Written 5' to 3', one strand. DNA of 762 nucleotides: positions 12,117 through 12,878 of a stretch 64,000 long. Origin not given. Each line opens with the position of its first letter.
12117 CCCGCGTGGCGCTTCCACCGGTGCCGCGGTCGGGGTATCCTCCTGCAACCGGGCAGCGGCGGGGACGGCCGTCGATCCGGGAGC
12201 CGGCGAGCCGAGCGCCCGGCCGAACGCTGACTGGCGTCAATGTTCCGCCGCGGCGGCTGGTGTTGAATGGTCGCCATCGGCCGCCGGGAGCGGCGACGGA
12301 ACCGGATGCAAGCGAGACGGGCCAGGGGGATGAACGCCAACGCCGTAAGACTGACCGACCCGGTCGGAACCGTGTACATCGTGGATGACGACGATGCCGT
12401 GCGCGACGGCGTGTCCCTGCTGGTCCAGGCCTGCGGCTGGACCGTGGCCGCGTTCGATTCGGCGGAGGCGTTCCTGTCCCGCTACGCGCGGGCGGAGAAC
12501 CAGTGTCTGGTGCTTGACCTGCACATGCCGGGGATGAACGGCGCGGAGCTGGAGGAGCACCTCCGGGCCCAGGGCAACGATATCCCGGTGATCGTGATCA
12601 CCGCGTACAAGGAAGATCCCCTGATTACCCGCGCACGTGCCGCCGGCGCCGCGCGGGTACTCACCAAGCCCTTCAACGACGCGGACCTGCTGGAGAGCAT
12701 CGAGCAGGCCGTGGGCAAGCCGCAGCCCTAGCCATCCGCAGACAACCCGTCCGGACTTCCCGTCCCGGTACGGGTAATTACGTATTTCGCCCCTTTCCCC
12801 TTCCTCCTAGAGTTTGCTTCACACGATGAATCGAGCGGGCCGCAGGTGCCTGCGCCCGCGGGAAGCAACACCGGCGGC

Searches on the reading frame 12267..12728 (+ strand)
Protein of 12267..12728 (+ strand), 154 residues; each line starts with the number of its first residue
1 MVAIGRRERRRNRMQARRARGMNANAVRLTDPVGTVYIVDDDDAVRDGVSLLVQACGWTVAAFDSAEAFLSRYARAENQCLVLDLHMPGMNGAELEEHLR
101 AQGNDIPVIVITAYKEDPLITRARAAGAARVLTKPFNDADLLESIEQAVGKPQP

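Call 3: search_protein_families(library=pfam, proteins=[window:12267-12728:+], max_evalue=1)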
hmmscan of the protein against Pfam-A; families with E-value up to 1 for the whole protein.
window:12267-12728:+ (154 aa): 5 families
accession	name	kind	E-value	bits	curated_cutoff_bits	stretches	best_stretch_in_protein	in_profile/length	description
PF00072.30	Response_reg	-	1.5e-25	90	30.2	1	36-145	1-110/111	Response regulator receiver domain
PF06490.17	FleQ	-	0.00086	20.1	22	1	36-148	2-106/108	Flagellar regulatory protein FleQ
PF13478.12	XdhC_C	-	0.051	14.5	29.7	0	3-35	74-107/125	XdhC Rossmann domain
PF18094.7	DNA_pol_B_N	-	0.067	14.3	25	1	70-134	32-99/104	DNA polymerase beta N-terminal domain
PF07563.17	DUF1541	-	0.16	12.3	25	1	84-94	9-19/52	Protein of unknown function (DUF1541)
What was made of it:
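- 12306..12731 (+): Receiver-only response regulator (141 aa), conserved in the same position in all relatives. Pfam Response_reg E=1.5e-25 (call 3).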

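Call 47: search_protein_families(library=ncbifam, proteins=[window:12306-12728:+], max_evalue=0.00001)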
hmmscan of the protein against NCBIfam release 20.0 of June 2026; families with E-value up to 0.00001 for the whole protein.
window:12306-12728:+ (141 aa): 73 families (the best 25 are shown)
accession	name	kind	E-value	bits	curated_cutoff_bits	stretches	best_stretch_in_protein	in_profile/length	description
NF006900.1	PRK09390.1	equivalog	1.4e-30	106.3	255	1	21-138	5-122/203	response regulator FixJ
NF040749.1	tetrathio_RR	equivalog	1.4e-17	64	290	1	23-136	2-115/191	tetrathionate respiration response regulator TtrR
TIGR01818.1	ntrC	equivalog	2.1e-17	63.1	558.6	1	23-139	1-117/463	nitrogen regulation protein NR(I)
NF040689.1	MtrAB_MtrA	equivalog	3e-16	59.5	300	1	23-133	1-110/219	MtrAB system response regulator MtrA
NF007005.1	PRK09468.1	equivalog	8.1e-16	58.2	331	1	23-134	6-117/237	osmolarity response regulator transcription factor OmpR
NF041733.1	resp_reg_CseB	equivalog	2.3e-15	56.6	350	1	23-133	3-112/228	two-component system response regulator CseB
NF008176.1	PRK10923.1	equivalog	3.7e-15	55.5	620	1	21-137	4-120/469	nitrogen regulation protein NR(I)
NF000402.1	vanR-B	exception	5.6e-15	55.4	480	1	23-134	5-115/219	vancomycin resistance response regulator transcription factor VanR-B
NF047793.1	ResRegPgtA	equivalog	9.7e-15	54.3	650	1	23-136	8-121/414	two-component system response regulator PgtA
NF008469.0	PRK11361.1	equivalog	1.2e-14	53.8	714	1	20-128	4-112/461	acetoacetate metabolism transcriptional regulator AtoC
NF007969.0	PRK10693.1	equivalog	5.5e-14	51.9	329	1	23-130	10-117/337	two-component system response regulator RssB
NF045505.1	RR_RssB_Pseudo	equivalog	6e-14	51.9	700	1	18-136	3-122/394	two-component system response regulator RssB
NF046022.1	RespRegCpdRBruc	equivalog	2.6e-13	50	180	1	23-135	4-116/120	cell cycle two-component system response regulator CpdR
NF007018.1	PRK09483.1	equivalog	3.7e-13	49.6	280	1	22-134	3-117/217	UvrY/SirA/GacA family response regulator transcription factor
NF008296.0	PRK11083.1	equivalog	3.5e-12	46.2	273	1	22-128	5-110/228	two-component system response regulator CreB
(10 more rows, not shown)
